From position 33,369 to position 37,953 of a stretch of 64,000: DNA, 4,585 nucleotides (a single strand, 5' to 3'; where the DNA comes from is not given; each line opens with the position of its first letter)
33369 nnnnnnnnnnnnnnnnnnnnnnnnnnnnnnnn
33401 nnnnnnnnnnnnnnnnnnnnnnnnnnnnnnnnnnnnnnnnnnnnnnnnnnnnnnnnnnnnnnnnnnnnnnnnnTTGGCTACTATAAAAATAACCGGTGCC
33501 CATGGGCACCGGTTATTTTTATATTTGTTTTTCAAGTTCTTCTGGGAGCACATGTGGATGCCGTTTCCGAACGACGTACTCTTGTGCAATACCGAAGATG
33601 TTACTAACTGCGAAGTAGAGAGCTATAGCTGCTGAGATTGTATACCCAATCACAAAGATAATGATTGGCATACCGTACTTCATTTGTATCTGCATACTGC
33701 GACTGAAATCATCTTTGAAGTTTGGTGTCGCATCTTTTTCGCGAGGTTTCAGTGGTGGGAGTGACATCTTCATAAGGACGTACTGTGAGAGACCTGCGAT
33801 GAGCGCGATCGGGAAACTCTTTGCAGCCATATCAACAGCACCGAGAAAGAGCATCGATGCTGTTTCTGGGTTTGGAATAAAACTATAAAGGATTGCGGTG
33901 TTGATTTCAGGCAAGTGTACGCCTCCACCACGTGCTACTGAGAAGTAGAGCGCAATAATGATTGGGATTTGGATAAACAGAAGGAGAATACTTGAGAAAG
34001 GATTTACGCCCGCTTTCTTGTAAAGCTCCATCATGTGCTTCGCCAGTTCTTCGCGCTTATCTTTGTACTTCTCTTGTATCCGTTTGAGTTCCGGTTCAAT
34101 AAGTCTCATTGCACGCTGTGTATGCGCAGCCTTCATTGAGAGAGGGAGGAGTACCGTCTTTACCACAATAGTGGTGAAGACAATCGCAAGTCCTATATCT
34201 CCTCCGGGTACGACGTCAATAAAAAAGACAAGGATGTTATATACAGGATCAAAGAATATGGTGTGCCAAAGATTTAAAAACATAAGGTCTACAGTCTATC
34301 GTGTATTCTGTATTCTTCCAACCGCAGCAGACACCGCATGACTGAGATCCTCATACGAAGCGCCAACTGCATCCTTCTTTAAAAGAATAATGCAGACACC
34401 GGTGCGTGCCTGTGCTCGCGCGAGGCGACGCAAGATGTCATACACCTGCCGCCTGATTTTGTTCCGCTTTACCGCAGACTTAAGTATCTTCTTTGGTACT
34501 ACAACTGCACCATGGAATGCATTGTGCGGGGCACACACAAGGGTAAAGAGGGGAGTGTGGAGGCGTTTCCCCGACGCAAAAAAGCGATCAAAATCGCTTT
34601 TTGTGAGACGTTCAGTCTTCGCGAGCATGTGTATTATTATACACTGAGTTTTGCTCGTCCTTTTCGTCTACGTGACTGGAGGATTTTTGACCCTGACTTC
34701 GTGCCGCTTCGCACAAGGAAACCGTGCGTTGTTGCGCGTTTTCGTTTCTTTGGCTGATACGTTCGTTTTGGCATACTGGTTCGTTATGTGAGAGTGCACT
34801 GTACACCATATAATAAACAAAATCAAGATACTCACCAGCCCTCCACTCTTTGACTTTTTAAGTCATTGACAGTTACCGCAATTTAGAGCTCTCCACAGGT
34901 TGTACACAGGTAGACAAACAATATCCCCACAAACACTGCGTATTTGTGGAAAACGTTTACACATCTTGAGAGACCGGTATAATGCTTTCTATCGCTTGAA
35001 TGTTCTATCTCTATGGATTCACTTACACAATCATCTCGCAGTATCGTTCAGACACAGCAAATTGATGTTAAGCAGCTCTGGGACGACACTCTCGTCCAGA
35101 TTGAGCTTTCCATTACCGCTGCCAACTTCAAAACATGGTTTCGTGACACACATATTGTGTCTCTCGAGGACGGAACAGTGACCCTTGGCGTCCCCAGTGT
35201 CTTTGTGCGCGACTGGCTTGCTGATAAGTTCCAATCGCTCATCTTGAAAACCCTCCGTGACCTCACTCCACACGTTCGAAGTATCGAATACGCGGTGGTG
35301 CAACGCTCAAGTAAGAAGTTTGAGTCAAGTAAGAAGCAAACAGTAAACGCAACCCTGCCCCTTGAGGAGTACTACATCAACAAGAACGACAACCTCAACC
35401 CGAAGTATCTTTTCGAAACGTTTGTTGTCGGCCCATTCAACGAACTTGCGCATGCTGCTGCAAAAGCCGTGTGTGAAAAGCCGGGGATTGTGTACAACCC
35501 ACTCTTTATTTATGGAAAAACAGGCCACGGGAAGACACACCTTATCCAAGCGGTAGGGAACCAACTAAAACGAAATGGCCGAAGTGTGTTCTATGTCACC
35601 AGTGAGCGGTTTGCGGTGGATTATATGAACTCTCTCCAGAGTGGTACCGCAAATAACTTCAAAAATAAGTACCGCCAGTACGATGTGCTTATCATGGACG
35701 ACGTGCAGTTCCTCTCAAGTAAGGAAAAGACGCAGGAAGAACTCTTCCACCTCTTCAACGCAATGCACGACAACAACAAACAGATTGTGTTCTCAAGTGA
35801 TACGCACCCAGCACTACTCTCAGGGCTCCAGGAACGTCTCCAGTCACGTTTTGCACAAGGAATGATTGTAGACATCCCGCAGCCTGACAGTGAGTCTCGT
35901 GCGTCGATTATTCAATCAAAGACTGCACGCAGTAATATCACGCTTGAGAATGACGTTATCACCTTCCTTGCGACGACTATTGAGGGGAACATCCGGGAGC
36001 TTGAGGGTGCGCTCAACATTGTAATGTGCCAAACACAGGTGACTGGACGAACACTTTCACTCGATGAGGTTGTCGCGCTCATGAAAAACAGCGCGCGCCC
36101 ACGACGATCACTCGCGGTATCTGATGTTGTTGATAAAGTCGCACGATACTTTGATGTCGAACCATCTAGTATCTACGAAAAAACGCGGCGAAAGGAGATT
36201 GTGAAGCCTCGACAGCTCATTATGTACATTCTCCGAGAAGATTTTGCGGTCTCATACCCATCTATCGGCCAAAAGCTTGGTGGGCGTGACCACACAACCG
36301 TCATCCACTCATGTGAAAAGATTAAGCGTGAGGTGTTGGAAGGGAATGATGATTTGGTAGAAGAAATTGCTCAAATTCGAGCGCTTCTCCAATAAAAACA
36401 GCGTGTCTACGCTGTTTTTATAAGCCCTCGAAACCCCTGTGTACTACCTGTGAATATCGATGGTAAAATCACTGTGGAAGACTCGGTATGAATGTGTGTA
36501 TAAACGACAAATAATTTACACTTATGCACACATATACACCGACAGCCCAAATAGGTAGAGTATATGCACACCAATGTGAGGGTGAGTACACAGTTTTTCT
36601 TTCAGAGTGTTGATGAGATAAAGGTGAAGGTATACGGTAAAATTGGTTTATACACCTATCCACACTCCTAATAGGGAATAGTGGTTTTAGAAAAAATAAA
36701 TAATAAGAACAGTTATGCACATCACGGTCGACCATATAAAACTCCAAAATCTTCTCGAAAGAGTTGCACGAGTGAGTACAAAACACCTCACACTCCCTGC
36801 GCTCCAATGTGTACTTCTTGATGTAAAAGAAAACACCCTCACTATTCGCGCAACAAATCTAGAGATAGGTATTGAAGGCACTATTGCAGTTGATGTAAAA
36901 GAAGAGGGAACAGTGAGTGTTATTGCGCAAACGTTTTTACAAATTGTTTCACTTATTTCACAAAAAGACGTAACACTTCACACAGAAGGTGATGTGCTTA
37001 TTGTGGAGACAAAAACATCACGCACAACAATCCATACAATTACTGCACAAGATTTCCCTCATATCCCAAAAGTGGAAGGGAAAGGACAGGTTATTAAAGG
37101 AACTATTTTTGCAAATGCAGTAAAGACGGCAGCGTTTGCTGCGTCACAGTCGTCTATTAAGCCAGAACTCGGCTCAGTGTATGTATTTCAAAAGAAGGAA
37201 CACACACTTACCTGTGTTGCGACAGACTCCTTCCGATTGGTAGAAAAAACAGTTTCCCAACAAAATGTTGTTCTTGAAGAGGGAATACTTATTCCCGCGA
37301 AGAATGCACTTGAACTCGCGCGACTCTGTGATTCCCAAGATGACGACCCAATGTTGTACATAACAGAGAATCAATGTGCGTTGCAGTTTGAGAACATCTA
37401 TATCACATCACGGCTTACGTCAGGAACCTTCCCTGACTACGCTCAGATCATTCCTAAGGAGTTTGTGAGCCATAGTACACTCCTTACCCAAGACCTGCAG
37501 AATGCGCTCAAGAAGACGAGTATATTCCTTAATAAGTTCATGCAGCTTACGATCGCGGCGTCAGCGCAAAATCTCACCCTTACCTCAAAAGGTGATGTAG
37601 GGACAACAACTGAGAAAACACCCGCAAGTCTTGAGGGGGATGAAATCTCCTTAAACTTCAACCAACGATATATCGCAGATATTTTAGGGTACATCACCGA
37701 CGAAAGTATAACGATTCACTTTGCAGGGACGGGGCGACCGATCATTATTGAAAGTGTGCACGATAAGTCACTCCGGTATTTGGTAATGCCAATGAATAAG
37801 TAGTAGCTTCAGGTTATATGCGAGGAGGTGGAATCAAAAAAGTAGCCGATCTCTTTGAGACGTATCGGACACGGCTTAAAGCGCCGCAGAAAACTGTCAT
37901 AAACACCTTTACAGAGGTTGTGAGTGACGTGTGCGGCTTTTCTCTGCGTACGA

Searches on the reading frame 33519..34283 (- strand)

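Call 58: search_protein_families(library=pfam, proteins=[window:33519-34283:-], max_evalue=0.0001)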
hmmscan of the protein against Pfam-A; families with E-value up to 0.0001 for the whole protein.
window:33519-34283:- (254 aa): 1 family
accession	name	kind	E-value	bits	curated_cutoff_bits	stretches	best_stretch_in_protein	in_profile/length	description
PF02096.25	60KD_IMP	-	3e-44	151.3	35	1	31-240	2-163/163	60Kd inner membrane protein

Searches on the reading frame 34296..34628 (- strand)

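Call 58: search_protein_families(library=pfam, proteins=[window:34296-34628:-], max_evalue=0.0001)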
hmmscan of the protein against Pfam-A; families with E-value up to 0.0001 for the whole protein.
window:34296-34628:- (110 aa): 1 family
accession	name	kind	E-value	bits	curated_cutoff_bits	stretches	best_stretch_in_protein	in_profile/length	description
PF00825.24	Ribonuclease_P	-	1.1e-16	61.2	22.3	1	3-106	2-108/109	Ribonuclease P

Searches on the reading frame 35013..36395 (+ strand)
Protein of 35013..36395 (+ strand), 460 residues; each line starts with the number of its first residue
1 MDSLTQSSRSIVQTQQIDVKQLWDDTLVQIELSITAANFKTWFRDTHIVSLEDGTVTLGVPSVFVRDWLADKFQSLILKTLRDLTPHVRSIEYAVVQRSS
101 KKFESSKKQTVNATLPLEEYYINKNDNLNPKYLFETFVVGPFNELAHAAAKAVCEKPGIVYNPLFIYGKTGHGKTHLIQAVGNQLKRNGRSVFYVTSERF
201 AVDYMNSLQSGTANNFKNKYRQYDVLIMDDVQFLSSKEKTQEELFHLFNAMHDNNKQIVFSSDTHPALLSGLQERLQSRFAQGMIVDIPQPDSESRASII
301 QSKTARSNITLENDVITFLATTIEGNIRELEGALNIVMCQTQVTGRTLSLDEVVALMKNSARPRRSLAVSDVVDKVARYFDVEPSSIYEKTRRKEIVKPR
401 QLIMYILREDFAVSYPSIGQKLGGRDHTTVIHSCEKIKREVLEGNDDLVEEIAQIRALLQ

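Call 58: search_protein_families(library=pfam, proteins=[window:35013-36395:+], max_evalue=0.0001)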
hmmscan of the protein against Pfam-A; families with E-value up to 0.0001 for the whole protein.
window:35013-36395:+ (460 aa): 9 families
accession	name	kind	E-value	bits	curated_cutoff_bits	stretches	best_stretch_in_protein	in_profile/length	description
PF00308.24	Bac_DnaA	-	1.9e-62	210.6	23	1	128-287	1-162/162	Bacterial DnaA ATPAse domain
PF08299.17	Bac_DnaA_C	-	2.3e-25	88.8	31.5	1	370-437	2-69/69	Bacterial dnaA protein helix-turn-helix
PF11638.13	DnaA_N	-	1.4e-14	54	24.6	1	21-82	2-64/65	DnaA N-terminal domain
PF01695.23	IstB_IS21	-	4.8e-11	43.1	24.1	1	165-261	96-192/238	IstB-like ATP binding protein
PF00004.35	AAA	-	2e-07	32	21.2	1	165-273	2-119/131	ATPase family associated with various cellular activities (AAA)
PF13401.12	AAA_22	-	1e-06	29.5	27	0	164-196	8-40/130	AAA domain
PF01637.24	ATPase_2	-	3.5e-06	27.4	33.2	1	161-261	20-115/225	ATPase domain predominantly from Archaea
PF13173.12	AAA_14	-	7.3e-06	26.5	27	1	162-281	3-116/129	AAA domain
PF00910.28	RNA_helicase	-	2.2e-05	25.4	21.5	1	165-257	2-80/105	RNA helicase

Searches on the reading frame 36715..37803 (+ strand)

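Call 58: search_protein_families(library=pfam, proteins=[window:36715-37803:+], max_evalue=0.0001)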
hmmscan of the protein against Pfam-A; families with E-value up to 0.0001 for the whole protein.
window:36715-37803:+ (362 aa): 3 families
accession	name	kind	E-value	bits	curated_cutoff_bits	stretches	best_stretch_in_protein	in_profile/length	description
PF00712.24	DNA_pol3_beta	-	1.9e-24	86.6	24.4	1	1-118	1-120/120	DNA polymerase III beta subunit, N-terminal domain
PF02768.20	DNA_pol3_beta_3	-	2.5e-23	82.6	27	1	244-360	2-120/121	DNA polymerase III beta subunit, C-terminal domain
PF02767.21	DNA_pol3_beta_2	-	1.7e-21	77.1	27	1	128-241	3-116/116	DNA polymerase III beta subunit, central domain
